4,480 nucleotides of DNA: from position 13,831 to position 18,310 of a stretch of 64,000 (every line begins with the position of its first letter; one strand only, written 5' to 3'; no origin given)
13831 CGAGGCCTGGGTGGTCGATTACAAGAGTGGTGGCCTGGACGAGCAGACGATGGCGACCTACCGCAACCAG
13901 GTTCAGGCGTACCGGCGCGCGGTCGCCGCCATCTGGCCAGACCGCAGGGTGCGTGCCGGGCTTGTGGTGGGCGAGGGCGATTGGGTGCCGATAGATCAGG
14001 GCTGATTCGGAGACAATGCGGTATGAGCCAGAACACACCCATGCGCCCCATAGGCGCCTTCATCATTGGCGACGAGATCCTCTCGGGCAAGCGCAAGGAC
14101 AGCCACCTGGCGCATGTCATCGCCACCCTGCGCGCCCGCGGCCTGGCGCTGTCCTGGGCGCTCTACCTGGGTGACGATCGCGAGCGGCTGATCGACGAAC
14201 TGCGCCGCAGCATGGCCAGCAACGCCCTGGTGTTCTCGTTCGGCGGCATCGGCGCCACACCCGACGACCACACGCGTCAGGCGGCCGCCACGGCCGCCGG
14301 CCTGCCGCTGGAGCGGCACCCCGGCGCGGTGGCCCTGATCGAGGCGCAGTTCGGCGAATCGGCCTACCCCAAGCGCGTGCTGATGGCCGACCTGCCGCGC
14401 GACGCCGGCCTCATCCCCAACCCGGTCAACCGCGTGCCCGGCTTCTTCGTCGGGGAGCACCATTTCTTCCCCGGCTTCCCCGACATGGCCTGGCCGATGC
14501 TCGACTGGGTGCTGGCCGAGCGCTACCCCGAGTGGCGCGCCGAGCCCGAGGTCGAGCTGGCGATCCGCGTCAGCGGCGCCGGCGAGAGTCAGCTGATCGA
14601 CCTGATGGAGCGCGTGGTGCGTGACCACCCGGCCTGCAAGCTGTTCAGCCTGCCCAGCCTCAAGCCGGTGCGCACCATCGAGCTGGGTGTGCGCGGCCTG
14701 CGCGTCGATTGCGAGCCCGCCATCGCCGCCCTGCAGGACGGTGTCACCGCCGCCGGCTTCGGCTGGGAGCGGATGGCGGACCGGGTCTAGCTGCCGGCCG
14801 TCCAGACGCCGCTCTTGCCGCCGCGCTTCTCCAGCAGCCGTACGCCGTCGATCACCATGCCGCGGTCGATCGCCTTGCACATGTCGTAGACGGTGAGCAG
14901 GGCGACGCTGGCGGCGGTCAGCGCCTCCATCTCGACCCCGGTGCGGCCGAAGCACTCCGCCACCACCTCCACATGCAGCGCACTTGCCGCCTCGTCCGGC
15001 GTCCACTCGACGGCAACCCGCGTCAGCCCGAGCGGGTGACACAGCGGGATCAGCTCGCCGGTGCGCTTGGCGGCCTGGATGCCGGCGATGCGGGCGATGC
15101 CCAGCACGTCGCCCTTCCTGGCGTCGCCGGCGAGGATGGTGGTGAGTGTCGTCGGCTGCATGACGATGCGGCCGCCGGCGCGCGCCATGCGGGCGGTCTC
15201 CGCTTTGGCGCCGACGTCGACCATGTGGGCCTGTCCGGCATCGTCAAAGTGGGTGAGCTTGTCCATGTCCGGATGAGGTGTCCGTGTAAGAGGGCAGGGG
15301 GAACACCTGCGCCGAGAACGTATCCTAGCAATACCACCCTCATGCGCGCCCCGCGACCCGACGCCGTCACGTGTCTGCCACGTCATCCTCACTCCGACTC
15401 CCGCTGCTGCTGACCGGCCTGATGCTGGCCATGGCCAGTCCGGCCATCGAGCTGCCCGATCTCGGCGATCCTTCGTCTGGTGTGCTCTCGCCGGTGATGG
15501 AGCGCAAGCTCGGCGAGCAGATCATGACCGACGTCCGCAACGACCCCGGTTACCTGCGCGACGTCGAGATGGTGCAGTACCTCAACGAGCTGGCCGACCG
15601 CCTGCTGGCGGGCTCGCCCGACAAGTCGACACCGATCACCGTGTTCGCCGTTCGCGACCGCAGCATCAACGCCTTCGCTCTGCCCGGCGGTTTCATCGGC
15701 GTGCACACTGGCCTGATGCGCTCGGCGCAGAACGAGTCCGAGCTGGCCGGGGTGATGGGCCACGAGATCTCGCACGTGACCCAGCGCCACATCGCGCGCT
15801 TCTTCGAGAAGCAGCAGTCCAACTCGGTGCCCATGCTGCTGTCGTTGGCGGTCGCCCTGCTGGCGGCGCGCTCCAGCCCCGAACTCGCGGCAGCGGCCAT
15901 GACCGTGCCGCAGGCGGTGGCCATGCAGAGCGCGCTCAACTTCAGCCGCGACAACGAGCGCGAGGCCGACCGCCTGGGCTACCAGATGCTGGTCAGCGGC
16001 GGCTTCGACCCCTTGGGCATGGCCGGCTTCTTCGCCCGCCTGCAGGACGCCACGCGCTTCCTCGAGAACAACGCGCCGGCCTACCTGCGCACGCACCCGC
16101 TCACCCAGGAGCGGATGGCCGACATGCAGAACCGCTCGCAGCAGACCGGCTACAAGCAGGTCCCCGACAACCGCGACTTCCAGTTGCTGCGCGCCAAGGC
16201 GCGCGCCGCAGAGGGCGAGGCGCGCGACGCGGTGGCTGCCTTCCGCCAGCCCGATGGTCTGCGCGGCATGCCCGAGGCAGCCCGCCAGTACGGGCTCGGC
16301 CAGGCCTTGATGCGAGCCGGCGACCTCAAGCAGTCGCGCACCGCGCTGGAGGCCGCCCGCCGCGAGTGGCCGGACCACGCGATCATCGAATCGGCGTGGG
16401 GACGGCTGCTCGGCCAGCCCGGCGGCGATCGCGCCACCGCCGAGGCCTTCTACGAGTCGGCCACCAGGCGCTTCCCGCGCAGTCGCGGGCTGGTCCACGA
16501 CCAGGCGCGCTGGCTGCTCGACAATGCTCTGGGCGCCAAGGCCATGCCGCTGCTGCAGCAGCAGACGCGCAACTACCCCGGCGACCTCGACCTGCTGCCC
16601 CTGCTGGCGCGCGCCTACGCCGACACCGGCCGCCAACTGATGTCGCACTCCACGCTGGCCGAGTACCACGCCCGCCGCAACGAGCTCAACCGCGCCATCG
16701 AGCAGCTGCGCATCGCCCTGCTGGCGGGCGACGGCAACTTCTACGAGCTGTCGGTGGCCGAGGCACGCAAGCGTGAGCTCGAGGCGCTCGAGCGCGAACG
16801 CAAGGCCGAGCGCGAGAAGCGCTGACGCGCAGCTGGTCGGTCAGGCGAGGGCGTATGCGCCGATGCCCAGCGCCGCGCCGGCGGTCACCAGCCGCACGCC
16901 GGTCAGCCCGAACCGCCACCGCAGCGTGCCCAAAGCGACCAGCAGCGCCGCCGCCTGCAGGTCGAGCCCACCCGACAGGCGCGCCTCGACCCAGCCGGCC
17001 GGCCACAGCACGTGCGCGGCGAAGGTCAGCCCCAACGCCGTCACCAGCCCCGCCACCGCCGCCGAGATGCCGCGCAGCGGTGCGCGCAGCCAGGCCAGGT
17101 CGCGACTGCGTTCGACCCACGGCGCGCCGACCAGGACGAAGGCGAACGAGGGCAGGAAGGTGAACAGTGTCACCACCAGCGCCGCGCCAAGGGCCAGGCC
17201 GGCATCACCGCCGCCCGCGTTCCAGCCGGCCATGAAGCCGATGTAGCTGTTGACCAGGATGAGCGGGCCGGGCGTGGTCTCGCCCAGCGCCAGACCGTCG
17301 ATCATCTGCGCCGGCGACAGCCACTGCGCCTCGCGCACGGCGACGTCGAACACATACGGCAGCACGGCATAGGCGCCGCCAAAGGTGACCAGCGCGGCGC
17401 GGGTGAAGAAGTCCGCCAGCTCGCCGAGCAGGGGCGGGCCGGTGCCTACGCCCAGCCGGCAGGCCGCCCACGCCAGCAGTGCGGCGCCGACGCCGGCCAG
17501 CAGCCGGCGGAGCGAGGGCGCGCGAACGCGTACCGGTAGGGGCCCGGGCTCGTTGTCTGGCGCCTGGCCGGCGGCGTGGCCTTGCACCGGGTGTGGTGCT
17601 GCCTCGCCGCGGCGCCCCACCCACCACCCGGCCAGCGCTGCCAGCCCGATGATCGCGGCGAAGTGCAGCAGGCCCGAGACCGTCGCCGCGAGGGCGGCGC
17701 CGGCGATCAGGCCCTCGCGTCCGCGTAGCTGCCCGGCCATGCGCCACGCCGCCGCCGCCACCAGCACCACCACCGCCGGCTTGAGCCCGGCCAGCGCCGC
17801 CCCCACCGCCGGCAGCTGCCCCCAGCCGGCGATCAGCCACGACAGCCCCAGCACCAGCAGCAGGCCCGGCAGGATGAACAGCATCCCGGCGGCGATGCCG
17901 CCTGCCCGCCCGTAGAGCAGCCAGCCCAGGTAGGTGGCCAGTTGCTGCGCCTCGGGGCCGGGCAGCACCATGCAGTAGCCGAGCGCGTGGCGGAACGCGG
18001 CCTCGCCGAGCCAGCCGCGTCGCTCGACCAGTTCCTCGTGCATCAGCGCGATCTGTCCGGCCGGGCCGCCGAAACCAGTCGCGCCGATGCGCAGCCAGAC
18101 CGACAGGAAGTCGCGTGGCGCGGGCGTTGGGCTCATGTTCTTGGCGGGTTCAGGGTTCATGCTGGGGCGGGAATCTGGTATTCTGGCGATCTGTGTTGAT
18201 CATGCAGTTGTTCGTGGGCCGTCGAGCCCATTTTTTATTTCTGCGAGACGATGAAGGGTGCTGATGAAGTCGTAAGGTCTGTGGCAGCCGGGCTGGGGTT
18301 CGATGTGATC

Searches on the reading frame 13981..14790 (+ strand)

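Call 52: search_protein_families(library=pfam, proteins=[window:13981-14790:+], max_evalue=0.001)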
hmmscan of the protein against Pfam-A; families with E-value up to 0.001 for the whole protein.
window:13981-14790:+ (269 aa): 1 family
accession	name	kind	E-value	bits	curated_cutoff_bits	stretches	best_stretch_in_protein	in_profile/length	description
PF00994.29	MoCF_biosynth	-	8.6e-24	84.3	26.6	1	27-179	3-139/144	Probable molybdopterin binding domain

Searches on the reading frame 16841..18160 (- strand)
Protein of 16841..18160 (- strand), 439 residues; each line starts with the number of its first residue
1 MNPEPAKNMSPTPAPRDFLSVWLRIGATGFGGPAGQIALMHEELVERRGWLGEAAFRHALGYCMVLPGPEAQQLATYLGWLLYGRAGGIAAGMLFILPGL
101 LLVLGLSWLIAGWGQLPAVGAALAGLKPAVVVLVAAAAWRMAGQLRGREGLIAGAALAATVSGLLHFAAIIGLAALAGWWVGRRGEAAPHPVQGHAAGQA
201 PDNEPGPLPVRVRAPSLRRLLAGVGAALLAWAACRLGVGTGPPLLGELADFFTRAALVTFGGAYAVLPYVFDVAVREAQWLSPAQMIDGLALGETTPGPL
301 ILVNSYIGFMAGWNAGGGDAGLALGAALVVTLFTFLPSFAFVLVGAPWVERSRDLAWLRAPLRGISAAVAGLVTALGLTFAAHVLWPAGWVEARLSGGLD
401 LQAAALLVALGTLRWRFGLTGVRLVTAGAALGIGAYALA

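Call 52: search_protein_families(library=pfam, proteins=[window:16841-18160:-], max_evalue=0.001)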
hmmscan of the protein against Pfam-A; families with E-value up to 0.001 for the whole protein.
window:16841-18160:- (439 aa): 1 family
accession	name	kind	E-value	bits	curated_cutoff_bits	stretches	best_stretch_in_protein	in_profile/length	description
PF02417.20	Chromate_transp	-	3.4e-67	226.1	28.6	2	19-179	4-166/166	Chromate transporter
